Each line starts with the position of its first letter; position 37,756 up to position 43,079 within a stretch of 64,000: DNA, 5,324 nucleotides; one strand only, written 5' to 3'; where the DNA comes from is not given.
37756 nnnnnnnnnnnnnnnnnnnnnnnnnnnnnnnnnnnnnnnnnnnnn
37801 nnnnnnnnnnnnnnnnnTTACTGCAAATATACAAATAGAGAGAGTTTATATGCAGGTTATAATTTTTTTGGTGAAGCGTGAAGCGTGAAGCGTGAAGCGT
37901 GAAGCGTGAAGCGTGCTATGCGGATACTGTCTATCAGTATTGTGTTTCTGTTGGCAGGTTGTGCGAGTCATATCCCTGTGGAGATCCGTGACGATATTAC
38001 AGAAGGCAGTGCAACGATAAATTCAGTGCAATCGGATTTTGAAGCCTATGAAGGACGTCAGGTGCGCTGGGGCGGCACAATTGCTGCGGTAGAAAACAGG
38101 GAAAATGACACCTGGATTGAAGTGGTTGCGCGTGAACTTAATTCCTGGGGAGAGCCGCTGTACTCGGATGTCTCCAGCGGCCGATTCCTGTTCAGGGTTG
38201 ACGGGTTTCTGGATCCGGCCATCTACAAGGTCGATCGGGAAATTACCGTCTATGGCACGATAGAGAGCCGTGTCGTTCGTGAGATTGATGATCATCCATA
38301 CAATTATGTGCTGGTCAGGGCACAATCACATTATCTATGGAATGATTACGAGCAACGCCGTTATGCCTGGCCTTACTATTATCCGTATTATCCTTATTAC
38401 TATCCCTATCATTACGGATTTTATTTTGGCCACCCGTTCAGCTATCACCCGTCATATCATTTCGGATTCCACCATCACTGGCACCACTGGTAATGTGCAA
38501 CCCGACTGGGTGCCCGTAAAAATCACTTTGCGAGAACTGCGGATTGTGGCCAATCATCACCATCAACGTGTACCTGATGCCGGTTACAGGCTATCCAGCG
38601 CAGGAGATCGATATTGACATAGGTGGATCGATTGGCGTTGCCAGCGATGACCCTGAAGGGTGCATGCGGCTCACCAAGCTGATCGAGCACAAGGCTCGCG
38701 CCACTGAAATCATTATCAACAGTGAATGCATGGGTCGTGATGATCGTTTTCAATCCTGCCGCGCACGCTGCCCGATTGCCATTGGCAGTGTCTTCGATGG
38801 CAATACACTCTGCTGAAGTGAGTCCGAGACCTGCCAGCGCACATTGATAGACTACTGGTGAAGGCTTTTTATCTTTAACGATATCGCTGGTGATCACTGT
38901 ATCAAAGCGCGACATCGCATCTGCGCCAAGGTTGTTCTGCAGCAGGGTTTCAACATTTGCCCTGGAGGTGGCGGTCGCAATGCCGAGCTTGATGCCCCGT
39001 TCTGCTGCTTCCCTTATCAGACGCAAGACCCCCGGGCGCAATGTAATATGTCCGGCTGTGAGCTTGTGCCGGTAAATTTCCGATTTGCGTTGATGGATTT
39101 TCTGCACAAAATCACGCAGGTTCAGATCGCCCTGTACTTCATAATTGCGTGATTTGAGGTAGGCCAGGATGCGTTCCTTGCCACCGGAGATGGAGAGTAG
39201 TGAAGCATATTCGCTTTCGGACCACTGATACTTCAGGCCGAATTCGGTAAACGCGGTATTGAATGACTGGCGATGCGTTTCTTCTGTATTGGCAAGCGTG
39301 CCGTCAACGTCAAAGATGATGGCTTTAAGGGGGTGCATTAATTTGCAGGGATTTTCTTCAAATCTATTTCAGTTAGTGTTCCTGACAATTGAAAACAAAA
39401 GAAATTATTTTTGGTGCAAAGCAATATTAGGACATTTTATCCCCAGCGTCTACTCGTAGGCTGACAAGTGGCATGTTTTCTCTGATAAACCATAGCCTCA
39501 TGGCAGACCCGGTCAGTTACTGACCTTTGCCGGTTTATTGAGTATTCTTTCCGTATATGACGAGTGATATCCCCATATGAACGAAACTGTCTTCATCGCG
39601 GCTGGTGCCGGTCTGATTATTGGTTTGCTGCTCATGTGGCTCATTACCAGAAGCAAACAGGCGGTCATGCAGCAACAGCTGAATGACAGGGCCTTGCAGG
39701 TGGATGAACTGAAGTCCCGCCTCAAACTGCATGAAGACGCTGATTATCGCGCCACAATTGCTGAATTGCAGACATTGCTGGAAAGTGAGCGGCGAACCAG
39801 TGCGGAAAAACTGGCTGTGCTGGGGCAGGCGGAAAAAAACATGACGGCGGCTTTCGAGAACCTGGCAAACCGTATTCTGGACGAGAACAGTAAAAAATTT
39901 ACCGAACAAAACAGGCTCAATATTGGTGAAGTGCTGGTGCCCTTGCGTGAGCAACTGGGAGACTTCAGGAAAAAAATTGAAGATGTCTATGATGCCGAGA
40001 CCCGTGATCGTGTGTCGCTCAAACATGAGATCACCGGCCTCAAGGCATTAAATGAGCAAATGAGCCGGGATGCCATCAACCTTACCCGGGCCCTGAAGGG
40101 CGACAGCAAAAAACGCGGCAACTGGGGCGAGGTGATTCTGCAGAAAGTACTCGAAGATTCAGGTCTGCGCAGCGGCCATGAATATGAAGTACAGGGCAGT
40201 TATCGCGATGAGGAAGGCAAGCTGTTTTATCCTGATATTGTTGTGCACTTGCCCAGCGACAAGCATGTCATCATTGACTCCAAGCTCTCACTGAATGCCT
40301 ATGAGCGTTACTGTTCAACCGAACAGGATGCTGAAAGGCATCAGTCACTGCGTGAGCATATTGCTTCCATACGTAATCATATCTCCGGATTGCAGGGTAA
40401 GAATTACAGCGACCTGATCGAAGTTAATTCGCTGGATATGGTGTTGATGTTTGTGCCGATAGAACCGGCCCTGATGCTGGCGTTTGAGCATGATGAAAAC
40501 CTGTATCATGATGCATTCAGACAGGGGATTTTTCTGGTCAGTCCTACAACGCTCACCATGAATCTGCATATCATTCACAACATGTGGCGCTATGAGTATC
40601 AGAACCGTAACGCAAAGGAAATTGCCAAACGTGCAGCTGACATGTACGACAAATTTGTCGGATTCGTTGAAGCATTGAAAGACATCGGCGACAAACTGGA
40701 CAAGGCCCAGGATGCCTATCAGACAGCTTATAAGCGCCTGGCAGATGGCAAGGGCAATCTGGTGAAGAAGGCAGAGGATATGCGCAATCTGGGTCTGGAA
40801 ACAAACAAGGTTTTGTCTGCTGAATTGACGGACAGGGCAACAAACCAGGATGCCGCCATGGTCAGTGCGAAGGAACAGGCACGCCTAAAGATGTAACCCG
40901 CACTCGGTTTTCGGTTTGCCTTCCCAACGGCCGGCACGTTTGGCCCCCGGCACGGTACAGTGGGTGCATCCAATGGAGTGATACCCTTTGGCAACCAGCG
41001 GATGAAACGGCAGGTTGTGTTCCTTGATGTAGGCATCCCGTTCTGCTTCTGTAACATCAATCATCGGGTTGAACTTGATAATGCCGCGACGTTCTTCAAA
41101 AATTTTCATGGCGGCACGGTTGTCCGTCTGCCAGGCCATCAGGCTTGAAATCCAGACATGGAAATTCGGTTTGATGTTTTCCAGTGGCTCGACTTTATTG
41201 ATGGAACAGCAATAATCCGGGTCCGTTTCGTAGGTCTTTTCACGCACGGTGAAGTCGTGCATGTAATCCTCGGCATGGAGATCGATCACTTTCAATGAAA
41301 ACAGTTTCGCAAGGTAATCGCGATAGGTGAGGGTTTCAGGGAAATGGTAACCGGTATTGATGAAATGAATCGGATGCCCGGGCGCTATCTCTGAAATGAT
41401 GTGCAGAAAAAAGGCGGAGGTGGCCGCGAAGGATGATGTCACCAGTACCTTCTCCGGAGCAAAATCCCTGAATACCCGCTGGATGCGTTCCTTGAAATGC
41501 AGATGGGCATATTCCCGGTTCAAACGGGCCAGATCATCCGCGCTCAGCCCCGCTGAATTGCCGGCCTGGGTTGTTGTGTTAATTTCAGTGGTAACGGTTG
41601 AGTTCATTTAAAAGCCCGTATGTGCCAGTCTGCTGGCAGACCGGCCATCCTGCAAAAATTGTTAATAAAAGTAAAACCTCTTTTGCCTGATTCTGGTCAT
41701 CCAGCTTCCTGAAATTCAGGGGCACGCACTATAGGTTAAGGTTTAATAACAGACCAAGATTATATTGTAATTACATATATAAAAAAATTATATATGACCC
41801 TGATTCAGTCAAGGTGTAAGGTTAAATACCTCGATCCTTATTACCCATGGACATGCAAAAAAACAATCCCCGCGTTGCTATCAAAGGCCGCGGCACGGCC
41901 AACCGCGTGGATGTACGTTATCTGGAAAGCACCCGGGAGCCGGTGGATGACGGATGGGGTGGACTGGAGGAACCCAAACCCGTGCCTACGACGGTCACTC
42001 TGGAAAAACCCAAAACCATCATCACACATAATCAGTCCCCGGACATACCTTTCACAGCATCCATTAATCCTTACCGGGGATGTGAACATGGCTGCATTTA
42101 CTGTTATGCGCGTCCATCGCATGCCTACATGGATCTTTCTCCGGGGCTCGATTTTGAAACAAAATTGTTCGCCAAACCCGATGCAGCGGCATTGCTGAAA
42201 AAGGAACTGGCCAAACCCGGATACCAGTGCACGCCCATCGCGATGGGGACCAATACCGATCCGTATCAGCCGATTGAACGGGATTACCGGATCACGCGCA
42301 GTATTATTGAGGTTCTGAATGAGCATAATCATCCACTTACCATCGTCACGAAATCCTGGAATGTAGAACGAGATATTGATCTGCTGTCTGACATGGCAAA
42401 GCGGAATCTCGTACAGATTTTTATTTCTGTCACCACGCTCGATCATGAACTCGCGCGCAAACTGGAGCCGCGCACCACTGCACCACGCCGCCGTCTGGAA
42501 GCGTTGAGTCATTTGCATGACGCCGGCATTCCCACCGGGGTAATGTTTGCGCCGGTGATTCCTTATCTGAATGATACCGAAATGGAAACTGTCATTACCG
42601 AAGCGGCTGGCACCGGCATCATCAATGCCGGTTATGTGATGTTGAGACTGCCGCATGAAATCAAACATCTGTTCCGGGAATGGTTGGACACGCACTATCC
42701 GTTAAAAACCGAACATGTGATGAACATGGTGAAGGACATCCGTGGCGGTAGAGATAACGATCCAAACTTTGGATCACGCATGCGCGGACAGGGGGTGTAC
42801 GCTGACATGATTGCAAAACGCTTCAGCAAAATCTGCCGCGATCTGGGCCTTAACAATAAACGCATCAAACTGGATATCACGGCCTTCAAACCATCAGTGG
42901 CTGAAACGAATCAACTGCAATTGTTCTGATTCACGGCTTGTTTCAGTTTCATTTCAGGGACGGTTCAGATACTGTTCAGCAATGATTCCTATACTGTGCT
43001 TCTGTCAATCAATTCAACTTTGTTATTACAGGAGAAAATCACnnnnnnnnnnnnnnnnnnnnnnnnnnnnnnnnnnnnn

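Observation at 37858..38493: Heptanucleotide repeat (GTGAAGC)x6 forms essentially the whole 5' leader of an Slp-family lipoprotein gene with a Tyr/Pro/His-rich tail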

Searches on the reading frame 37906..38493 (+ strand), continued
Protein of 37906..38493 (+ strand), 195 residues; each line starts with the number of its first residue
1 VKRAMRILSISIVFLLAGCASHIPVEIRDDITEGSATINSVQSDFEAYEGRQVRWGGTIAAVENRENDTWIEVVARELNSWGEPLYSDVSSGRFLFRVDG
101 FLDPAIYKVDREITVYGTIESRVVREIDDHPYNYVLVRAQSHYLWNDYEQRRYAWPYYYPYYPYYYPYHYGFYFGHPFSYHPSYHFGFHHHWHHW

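Call 55: predict_structure(alignment_id=A2)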
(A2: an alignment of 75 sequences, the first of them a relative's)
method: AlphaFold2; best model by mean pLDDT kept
length: 191 residues; sequences in the alignment: 75
mean_pLDDT: 82.3   pTM: 0.70
mean pLDDT of the five models: 82.3, 81.8, 81.3, 81.0, 79.8
residues with pLDDT >= 90: 119; 70-90: 20; 50-70: 20; < 50: 32
segments of 3 or more residues with pLDDT < 50: 149-151, 154-179
pLDDT, mean of each block of 10 residues (from residue 1): 84 78 88 94 97 98 98 96 95 97 96 98 96 98 65 49 44 44 52 65
secondary structure, 60 per line:
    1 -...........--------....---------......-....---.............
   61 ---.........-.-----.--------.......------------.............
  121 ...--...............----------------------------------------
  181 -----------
elements in order: H2-12 H21-24 H34-39 H41-44 E48-60 E64-72 E89-95 E108-123 E126-140

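Call 58: fold_search(model_id=the predicted structure, library=pdb)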
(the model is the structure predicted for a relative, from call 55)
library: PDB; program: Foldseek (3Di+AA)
matches with E <= 10: 1092; with E <= 0.001: 12
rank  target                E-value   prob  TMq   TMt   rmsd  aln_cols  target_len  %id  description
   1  4joi_A                3.4e-04  1.00  0.30  0.41   5.7       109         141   17  Crystal structure of the human telomeric Stn1-Ten1 complex (released 2013-05-29)
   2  1woc_A                4.0e-04  1.00  0.28  0.47   6.9       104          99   13  Crystal structure of PriB (released 2005-01-25)
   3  4joi_B                5.0e-04  1.00  0.30  0.40   6.6       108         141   17  Crystal structure of the human telomeric Stn1-Ten1 complex (released 2013-05-29)
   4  6wbd_B                6.2e-04  1.00  0.36  0.16   8.4       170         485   18  Crystal Structure of Lysyl-tRNA synthetase from Stenotrophomonas maltophilia with bound L-lysine (released 2020-04-08)
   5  1wyd_B                6.6e-04  1.00  0.33  0.15   4.9       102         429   17  Crystal Structure of Aspartyl-tRNA synthetase from Sulfolobus tokodaii (released 2006-07-04)
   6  8tc7_A                6.6e-04  1.00  0.36  0.17   5.4       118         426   10  Human asparaginyl-tRNA synthetase, apo form (released 2024-02-07)
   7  4gop_B                7.8e-04  1.00  0.30  0.45   7.0       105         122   13  Structure and Conformational Change of a Replication Protein A Heterotrimer Bound to ssDNA (released 2012-11-28)
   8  4glv_B                8.3e-04  1.00  0.34  0.59   4.9       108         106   14  OBody AM3L09 bound to hen egg-white lysozyme (released 2013-08-21)
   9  6w6w_C                9.8e-04  1.00  0.31  0.19   6.0       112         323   17  Cryo-EM structure of CST bound to telomeric single-stranded DNA (released 2020-06-03)
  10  4dam_F                9.8e-04  1.00  0.31  0.49   7.1       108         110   10  Crystal structure of small single-stranded DNA-binding protein from Streptomyces coelicolor (released 2013-01-16)
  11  8soj_B                9.8e-04  1.00  0.36  0.17  25.6       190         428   13  Cryo-EM structure of human CST bound to POT1(ESDL)/TPP1 in the absence of telomeric ssDNA (released 2023-06-07)
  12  4dam_A                9.8e-04  1.00  0.30  0.45   6.7       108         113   11  Crystal structure of small single-stranded DNA-binding protein from Streptomyces coelicolor (released 2013-01-16)
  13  3kfu_A                1.1e-03  1.00  0.35  0.19   4.9       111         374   14  Crystal structure of the transamidosome (released 2010-08-25)
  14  4dam_B                1.1e-03  1.00  0.33  0.53   6.3       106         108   10  Crystal structure of small single-stranded DNA-binding protein from Streptomyces coelicolor (released 2013-01-16)
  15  8h53_A                1.2e-03  1.00  0.33  0.16   6.9       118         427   10  Human asparaginyl-tRNA synthetase in complex with asparagine-AMP (released 2023-10-25)
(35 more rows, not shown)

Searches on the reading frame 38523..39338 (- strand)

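Call 4: search_protein_families(library=pfam, proteins=[window:38523-39338:-], max_evalue=0.01)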
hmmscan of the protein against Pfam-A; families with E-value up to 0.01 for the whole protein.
window:38523-39338:- (271 aa): 7 families
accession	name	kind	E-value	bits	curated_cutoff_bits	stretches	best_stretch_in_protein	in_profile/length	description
PF13419.12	HAD_2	-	2.7e-33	116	23.8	1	7-200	1-177/178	Haloacid dehalogenase-like hydrolase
PF00702.32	Hydrolase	-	1.5e-27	97.7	26.4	1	5-195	2-191/191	haloacid dehalogenase-like hydrolase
PF12710.13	HAD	-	1.2e-11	45.8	27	1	7-181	1-178/189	haloacid dehalogenase-like hydrolase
PF13242.12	Hydrolase_like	-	0.00069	19.9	22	1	158-206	4-53/75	HAD-hyrolase-like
PF08282.18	Hydrolase_3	-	0.0022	18.2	20.9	0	7-30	1-24/255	haloacid dehalogenase-like hydrolase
PF03031.24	NIF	-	0.0053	16.9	21.8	0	89-135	29-73/160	NLI interacting factor-like phosphatase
PF25109.1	HAD_PNKP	-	0.0077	16.8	27.6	0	5-29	2-24/143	Polynucleotide kinase PNKP phosphatase domain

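Call 38: search_protein_families(library=ncbifam, proteins=[window:38523-39338:-], max_evalue=0.00001)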
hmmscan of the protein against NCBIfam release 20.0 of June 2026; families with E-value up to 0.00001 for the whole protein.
window:38523-39338:- (271 aa): 28 families (the best 25 are shown)
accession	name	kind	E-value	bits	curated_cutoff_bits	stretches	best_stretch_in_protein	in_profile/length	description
TIGR02009.1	PGMB-YQAB-SF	subfamily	1.9e-29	103.2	153.35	1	5-199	2-184/186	beta-phosphoglucomutase family hydrolase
TIGR01990.1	bPGM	equivalog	3.9e-23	82.4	189.4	1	4-199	1-184/187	beta-phosphoglucomutase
NF008087.0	PRK10826.1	equivalog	1.6e-18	67.1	191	1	3-212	6-203/222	hexitol phosphatase HxpB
NF053653.1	InDiPhoBT2121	equivalog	3e-18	66.2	245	1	4-201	1-186/216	inorganic diphosphatase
NF008000.0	PRK10725.1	equivalog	5.4e-16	59.3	215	1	5-199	6-183/188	fructose-1-phosphate/6-phosphogluconate phosphatase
NF009695.0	PRK13222.1-2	equivalog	6.7e-16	58.5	225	1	2-212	4-204/226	phosphoglycolate phosphatase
NF009804.0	PRK13288.1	equivalog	9.3e-16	57.9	218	1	4-204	3-184/215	pyrophosphatase PpaX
NF046057.1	bifunc_MtlD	equivalog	1.2e-15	57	800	1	3-200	6-190/683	bifunctional mannitol-1-phosphate dehydrogenase/phosphatase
TIGR02253.1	CTE7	subfamily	2.7e-15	56.8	169.75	1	4-202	2-195/221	TIGR02253 family HAD-type hydrolase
NF009697.0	PRK13222.1-4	equivalog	1.2e-14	54.2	327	1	3-207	6-199/232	phosphoglycolate phosphatase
TIGR01509.1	HAD-SF-IA-v3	subfamily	1e-13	51.7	29.4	1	82-200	48-153/154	HAD-IA family hydrolase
TIGR01449.2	PGP_bact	equivalog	6.6e-13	48.7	180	1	7-207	1-190/213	phosphoglycolate phosphatase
TIGR01454.1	AHBA_synth_RP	hypoth_equivalog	2.3e-12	47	246.65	1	95-210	71-183/205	AHBA synthesis associated protein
TIGR03351.1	PhnX-like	hypoth_equivalog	6.9e-12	45.8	218.9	1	7-201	4-189/220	phosphonatase-like hydrolase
TIGR01422.2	phosphonatase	equivalog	1.4e-11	44.1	220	1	5-199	2-197/251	phosphonoacetaldehyde hydrolase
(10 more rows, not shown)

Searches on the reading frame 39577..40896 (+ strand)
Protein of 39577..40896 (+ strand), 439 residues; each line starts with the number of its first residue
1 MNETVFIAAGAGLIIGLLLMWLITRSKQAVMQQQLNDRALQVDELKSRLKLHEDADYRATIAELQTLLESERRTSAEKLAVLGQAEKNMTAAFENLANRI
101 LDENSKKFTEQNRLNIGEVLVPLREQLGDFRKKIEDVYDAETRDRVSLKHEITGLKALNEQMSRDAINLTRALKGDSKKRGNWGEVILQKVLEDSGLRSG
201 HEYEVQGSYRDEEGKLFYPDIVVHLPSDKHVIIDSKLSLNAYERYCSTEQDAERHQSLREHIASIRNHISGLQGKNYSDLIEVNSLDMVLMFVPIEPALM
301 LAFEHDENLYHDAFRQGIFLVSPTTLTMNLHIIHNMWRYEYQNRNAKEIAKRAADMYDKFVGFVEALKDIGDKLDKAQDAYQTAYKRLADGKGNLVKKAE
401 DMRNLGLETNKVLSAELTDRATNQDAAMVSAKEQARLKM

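Call 38: search_protein_families(library=ncbifam, proteins=[window:39577-40896:+], max_evalue=0.00001)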
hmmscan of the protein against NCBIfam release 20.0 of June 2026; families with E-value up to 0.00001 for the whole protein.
window:39577-40896:+ (439 aa): 1 family
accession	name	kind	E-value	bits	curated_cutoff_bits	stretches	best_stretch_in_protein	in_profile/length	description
NF007686.0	PRK10361.1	equivalog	5.4e-120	401.2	810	1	42-427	66-449/475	DNA recombination protein RmuC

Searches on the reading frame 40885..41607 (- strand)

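Call 38: search_protein_families(library=ncbifam, proteins=[window:40885-41607:-], max_evalue=0.00001)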
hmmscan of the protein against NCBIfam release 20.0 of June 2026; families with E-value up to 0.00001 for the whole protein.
window:40885-41607:- (240 aa): 9 families
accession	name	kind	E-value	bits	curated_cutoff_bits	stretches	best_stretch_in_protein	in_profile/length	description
NF002537.0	PRK02090.1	equivalog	4.7e-59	200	154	1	22-240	12-239/244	phosphoadenylyl-sulfate reductase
TIGR00434.1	cysH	subfamily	1.2e-40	139.7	165.1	1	47-239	10-213/214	phosophoadenylyl-sulfate reductase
TIGR02057.1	PAPS_reductase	equivalog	8.2e-38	130.5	254.2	1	26-239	1-224/224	phosphoadenosine phosphosulfate reductase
TIGR02055.1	APS_reductase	subfamily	1.8e-36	125.8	235.3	1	60-238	2-194/194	adenylylsulfate reductase, thioredoxin dependent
TIGR00424.1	APS_reduc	equivalog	6.5e-11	41.5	553.2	1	81-239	144-323/464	5'-adenylylsulfate reductase, thioredoxin-independent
NF010368.0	PRK13795.1-3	equivalog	2.6e-10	39.2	588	1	17-218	211-421/635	hypothetical protein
NF006327.0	PRK08557.1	equivalog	8.1e-10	38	366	1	56-218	184-355/415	hypothetical protein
NF010367.0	PRK13795.1-2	equivalog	4.8e-09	35.2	456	1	23-218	212-416/584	hypothetical protein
NF006351.0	PRK08576.1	equivalog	1.4e-08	33.8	290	1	11-218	195-402/436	hypothetical protein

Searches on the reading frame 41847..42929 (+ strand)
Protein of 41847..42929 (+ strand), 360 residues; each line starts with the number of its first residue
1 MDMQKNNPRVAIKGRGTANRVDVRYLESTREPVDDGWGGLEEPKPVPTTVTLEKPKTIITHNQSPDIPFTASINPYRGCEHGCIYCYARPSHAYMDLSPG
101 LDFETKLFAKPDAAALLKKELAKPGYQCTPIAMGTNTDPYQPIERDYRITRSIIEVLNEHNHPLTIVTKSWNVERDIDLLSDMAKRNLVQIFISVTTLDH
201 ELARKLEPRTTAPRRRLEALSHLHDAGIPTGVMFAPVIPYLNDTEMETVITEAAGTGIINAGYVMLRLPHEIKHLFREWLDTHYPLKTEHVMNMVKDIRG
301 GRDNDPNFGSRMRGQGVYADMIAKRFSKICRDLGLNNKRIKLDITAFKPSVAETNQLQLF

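Call 38: search_protein_families(library=ncbifam, proteins=[window:41847-42929:+], max_evalue=0.00001)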
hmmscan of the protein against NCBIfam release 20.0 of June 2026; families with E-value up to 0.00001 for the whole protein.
window:41847-42929:+ (360 aa): 5 families
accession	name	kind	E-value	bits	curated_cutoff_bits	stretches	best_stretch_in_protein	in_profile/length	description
NF033668.1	rSAM_PA0069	hypoth_equivalog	3.7e-151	503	360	1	13-360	1-348/348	PA0069 family radical SAM protein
NF038135.1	rSAM_Rv2578c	equivalog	3.9e-67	226.5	430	1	63-287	54-281/317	Rv2578c family radical SAM protein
NF038136.1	rSAM_Rv_intein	exception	3.1e-59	201.3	700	1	86-286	335-537/574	intein-containing Rv2578c family radical SAM protein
TIGR04470.1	rSAM_mob_pairB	equivalog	9.3e-26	90.8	410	1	56-245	7-183/285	radical SAM mobile pair protein B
TIGR04070.1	photo_TT_lyase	equivalog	9.6e-06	24.8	400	0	126-245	128-241/338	spore photoproduct lyase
